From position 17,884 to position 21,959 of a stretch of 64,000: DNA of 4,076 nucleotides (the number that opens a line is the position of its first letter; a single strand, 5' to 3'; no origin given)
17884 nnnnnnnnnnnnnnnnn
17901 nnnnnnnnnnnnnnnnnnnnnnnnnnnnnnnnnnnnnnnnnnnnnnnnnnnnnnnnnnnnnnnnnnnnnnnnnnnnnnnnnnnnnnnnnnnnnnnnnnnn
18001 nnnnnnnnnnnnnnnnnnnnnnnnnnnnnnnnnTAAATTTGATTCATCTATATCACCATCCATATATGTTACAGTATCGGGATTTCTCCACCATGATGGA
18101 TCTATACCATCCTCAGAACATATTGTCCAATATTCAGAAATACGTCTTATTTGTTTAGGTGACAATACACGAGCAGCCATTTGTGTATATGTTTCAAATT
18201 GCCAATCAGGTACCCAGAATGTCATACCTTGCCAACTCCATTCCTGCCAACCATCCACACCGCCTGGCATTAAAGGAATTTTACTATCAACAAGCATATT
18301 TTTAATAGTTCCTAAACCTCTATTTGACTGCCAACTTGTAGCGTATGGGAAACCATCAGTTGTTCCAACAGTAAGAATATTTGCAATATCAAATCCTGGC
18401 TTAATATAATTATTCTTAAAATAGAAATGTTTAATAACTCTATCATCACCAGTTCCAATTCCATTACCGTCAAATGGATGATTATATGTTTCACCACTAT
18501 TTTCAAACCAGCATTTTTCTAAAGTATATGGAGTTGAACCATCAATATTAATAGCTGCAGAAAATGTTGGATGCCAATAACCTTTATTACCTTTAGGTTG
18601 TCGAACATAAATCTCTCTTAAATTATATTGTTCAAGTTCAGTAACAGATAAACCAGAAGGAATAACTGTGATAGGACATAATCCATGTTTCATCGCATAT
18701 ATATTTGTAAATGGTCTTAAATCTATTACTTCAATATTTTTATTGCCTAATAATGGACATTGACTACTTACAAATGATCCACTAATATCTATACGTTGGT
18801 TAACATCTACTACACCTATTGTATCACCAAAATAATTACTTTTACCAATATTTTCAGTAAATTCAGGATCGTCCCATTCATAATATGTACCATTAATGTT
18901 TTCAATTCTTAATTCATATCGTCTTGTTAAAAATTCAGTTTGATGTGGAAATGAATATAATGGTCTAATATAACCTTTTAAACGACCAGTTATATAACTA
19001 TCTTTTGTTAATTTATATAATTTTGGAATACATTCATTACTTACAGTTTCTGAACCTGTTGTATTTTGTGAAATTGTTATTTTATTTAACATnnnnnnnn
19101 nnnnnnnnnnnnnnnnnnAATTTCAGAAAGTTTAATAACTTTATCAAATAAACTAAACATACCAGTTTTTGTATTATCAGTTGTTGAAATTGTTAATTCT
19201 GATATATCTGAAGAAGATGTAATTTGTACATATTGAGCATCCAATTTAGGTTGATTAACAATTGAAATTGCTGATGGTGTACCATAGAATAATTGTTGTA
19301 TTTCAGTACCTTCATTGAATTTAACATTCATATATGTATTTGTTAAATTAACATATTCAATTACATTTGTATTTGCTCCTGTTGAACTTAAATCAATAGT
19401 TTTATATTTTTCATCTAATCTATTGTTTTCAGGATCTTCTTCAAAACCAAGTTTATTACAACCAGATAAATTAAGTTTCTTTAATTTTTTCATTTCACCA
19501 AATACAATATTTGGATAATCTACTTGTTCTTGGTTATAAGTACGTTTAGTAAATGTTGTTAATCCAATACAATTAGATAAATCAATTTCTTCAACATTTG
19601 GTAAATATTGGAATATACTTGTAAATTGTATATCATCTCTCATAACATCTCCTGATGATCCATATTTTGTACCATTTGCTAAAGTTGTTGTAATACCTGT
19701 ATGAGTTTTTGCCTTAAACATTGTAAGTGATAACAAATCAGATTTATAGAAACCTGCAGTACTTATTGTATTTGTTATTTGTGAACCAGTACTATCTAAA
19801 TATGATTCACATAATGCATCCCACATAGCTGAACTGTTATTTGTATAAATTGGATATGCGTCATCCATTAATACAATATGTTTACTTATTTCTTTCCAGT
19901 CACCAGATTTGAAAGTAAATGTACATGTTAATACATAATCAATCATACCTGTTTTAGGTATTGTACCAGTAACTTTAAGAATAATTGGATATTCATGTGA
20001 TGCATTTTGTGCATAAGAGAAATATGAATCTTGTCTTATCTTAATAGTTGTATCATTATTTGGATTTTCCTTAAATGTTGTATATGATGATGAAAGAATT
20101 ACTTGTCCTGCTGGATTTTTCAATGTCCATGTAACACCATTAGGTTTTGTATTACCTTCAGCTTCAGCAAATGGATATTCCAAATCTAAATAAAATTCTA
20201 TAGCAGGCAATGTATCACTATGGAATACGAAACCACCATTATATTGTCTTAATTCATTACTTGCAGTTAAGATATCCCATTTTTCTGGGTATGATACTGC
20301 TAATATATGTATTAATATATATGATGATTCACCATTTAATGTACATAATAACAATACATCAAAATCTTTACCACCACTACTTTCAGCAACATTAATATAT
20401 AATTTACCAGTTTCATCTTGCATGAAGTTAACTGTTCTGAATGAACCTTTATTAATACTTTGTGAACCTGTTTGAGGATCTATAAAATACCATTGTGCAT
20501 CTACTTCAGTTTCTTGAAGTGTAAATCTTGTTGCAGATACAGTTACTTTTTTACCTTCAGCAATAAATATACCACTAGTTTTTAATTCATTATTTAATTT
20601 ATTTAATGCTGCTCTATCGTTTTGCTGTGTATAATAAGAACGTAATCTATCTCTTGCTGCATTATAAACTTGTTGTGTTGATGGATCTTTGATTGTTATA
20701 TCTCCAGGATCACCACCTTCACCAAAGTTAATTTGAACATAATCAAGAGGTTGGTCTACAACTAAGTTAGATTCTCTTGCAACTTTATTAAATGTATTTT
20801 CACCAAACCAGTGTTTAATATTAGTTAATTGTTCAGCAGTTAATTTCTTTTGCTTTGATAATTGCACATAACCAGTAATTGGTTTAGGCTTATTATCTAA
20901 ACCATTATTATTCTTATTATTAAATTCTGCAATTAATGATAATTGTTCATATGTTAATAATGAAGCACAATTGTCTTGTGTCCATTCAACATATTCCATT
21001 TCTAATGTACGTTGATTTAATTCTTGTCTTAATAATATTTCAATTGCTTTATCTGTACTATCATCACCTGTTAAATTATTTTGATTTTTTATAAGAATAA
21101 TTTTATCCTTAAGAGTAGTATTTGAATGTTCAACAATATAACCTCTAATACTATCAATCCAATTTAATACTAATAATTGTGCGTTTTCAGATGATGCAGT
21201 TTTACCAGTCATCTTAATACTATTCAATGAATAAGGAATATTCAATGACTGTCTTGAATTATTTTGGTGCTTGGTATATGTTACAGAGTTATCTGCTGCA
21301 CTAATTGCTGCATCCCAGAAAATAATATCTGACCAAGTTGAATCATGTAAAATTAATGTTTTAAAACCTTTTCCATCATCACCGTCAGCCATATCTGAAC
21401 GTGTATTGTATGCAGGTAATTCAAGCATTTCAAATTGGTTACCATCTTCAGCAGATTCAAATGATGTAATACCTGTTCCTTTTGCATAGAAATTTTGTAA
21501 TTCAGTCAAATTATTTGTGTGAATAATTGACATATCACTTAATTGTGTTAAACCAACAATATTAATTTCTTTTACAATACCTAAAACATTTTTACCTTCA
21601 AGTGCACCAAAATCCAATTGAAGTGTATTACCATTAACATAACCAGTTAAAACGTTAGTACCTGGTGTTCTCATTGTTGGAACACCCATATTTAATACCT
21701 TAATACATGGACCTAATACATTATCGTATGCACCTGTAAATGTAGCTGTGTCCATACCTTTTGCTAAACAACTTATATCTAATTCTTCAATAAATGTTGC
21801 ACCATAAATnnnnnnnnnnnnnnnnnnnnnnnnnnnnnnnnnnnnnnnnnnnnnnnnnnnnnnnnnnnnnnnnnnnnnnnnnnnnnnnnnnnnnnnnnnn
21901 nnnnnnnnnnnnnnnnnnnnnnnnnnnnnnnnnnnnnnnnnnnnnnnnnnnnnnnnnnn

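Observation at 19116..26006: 2296-aa fibre-block protein with a central CotH-like (atypical kinase/invasin fold) domain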

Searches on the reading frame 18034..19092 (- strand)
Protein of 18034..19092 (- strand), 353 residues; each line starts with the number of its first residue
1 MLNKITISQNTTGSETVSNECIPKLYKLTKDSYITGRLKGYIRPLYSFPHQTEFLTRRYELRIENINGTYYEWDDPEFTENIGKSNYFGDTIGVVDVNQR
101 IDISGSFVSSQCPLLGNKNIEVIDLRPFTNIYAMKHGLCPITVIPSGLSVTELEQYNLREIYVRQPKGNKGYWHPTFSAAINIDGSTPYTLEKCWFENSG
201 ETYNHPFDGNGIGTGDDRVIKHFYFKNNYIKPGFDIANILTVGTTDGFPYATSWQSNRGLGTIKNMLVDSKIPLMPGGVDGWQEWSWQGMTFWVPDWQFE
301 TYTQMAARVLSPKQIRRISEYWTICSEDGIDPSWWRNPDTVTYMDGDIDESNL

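Call 5: search_protein_families(library=pfam, proteins=[window:18034-19092:-], max_evalue=1)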
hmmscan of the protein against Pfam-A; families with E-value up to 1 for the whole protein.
window:18034-19092:- (353 aa): 0 families

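Call 6: search_protein_families(library=phrogs, proteins=[window:18034-19092:-], max_evalue=0.01)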
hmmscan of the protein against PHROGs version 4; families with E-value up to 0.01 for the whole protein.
window:18034-19092:- (353 aa): 0 families

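Call 74: search_protein_families(library=pfam, proteins=[window:18034-19092:-], max_evalue=1)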
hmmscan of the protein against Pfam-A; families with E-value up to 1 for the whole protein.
window:18034-19092:- (353 aa): 0 families

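Call 84: search_dna_similar(query=window:18034-19092:-, collection=phages, mode=protein, max_rows=10, max_evalue=0.001)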
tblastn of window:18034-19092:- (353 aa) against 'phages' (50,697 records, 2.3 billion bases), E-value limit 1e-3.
No match.

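Call 93: search_protein_families(library=ncbifam, proteins=[window:18034-19092:-], max_evalue=1)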
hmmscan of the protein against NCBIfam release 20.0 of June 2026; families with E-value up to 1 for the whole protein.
window:18034-19092:- (353 aa): 0 families

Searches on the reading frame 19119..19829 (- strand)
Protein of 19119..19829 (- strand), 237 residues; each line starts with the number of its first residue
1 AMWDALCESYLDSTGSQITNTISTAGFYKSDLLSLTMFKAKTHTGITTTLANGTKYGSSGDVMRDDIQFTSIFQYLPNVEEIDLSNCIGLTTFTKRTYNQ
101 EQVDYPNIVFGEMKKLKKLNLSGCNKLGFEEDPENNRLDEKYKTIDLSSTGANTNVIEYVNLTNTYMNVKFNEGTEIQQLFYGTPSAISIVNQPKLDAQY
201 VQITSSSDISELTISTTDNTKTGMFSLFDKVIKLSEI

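Call 74: search_protein_families(library=pfam, proteins=[window:19119-19829:-], max_evalue=1)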
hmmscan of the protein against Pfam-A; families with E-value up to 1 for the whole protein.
window:19119-19829:- (237 aa): 5 families
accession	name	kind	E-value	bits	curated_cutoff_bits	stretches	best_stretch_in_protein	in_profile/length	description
PF12799.13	LRR_4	-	6.6e-05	23.5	27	1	112-127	21-36/44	Leucine Rich repeats (2 copies)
PF23952.1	LRR_EndoS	-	0.013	16.2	27.9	1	73-148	41-114/116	Endo-beta-N-acetylglucosaminidase EndoS LRR domain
PF13855.12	LRR_8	-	0.014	15.6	27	0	109-124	44-59/61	Leucine rich repeat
PF00560.39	LRR_1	-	0.037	14.5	20.6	0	115-128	1-14/23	Leucine Rich Repeat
PF13516.12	LRR_6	-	0.17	12.5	23.4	0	114-127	3-15/24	Leucine Rich repeat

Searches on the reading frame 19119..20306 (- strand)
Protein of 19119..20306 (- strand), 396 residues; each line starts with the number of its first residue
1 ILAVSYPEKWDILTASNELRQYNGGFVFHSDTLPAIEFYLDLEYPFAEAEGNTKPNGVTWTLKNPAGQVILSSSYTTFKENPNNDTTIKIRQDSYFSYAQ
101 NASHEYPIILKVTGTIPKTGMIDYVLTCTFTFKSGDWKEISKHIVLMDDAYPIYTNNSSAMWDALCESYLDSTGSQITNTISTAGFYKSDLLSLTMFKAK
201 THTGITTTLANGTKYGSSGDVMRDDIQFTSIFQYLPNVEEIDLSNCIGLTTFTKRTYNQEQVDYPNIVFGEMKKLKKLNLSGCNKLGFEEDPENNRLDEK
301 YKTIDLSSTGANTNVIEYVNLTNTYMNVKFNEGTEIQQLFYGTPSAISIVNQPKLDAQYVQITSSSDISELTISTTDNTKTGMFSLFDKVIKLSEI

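Call 28: search_protein_families(library=pfam, proteins=[window:19119-20306:-], max_evalue=10)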
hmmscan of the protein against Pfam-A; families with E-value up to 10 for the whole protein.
window:19119-20306:- (396 aa): 4 families
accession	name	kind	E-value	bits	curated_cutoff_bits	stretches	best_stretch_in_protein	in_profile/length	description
PF12799.13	LRR_4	-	0.0002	21.9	27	2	271-286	21-36/44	Leucine Rich repeats (2 copies)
PF23952.1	LRR_EndoS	-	0.04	14.6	27.9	1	233-307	42-114/116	Endo-beta-N-acetylglucosaminidase EndoS LRR domain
PF13855.12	LRR_8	-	0.058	13.6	27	0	268-283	44-59/61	Leucine rich repeat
PF00560.39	LRR_1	-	0.075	13.6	20.6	1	274-287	1-14/23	Leucine Rich Repeat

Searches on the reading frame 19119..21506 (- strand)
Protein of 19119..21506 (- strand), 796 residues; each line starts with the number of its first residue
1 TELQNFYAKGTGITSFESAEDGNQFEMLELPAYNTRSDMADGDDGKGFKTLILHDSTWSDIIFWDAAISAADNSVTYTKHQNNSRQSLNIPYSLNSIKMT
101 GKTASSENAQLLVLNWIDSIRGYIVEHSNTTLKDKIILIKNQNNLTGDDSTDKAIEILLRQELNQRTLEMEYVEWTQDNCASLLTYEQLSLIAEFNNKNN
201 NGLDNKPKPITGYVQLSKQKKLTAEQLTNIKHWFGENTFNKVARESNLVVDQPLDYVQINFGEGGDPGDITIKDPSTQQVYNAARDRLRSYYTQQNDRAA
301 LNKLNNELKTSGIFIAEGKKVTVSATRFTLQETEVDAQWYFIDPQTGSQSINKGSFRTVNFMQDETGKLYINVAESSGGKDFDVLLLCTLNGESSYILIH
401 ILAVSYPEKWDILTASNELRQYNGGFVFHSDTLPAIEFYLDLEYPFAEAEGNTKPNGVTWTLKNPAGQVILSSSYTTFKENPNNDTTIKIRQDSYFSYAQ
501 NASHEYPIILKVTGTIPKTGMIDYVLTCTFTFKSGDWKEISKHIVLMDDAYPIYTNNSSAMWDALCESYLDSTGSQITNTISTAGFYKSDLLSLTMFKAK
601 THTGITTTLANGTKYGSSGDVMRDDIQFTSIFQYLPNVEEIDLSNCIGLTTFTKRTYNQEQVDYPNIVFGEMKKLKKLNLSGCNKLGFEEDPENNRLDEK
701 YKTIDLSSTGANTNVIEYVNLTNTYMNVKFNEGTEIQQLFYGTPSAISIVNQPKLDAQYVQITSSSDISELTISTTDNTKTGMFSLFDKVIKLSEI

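Call 8: search_protein_families(library=pfam, proteins=[window:19119-21506:-], max_evalue=10)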
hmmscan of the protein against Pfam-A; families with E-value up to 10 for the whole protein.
window:19119-21506:- (796 aa): 2 families
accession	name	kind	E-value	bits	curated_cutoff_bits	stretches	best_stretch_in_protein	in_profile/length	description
PF12799.13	LRR_4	-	0.00035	21.2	27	1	671-686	21-36/44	Leucine Rich repeats (2 copies)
PF23952.1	LRR_EndoS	-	0.018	15.7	27.9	1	633-707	42-114/116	Endo-beta-N-acetylglucosaminidase EndoS LRR domain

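Call 50: find_homologous_proteins(query=window:19119-21386:-, max_evalue=0.00001)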
Query window:19119-21386:-: 8000 candidates shared short words with the query, none scored E <= 0.00001.

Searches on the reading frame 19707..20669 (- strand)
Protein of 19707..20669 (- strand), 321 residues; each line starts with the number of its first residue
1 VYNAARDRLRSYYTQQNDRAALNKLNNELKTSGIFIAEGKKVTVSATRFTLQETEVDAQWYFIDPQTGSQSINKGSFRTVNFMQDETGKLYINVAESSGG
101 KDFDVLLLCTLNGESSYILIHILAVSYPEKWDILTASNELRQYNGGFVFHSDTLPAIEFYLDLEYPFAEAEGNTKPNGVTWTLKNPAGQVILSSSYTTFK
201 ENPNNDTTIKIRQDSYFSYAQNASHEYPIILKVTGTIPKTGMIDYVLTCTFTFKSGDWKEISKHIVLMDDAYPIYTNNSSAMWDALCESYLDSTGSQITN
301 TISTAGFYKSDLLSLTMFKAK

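Call 74: search_protein_families(library=pfam, proteins=[window:19707-20669:-], max_evalue=1)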
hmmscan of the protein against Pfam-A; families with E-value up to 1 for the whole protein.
window:19707-20669:- (321 aa): 1 family
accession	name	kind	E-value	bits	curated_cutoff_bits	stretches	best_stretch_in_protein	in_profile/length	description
PF25744.1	T4_Y13H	-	0.13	12.6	27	0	262-284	14-36/61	Bacteriophage T4 Y13H protein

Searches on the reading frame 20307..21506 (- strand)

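Call 28: search_protein_families(library=pfam, proteins=[window:20307-21506:-], max_evalue=10)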
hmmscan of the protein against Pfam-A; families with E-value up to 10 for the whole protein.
window:20307-21506:- (400 aa): 1 family
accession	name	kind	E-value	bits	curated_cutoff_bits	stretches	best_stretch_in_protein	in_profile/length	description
PF14730.11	DUF4468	-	0.054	14.3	22.6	1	269-335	4-68/92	Domain of unknown function (DUF4468) with TBP-like fold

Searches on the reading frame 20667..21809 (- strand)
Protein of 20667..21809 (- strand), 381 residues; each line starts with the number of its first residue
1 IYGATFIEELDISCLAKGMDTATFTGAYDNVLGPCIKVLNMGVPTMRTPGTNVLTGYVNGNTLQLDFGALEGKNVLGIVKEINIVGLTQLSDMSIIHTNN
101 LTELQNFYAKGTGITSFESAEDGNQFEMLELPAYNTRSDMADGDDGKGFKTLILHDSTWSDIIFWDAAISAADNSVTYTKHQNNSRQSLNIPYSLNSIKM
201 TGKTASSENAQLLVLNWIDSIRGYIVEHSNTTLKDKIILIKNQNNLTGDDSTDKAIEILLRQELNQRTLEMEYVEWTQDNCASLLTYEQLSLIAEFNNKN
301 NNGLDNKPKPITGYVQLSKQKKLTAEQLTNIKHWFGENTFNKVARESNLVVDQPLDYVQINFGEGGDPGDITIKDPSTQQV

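Call 74: search_protein_families(library=pfam, proteins=[window:20667-21809:-], max_evalue=1)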
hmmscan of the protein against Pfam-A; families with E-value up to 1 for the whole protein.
window:20667-21809:- (381 aa): 2 families
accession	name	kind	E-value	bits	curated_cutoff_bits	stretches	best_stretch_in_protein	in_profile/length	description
PF16693.10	Yop-YscD_ppl_1st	-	0.082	13.1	24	0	311-324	32-45/62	YscD/CdsD-like Bon-like domain 1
PF22658.2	YycE-like_N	-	0.19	12.1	27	1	98-127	7-36/52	YycE-like N-terminal domain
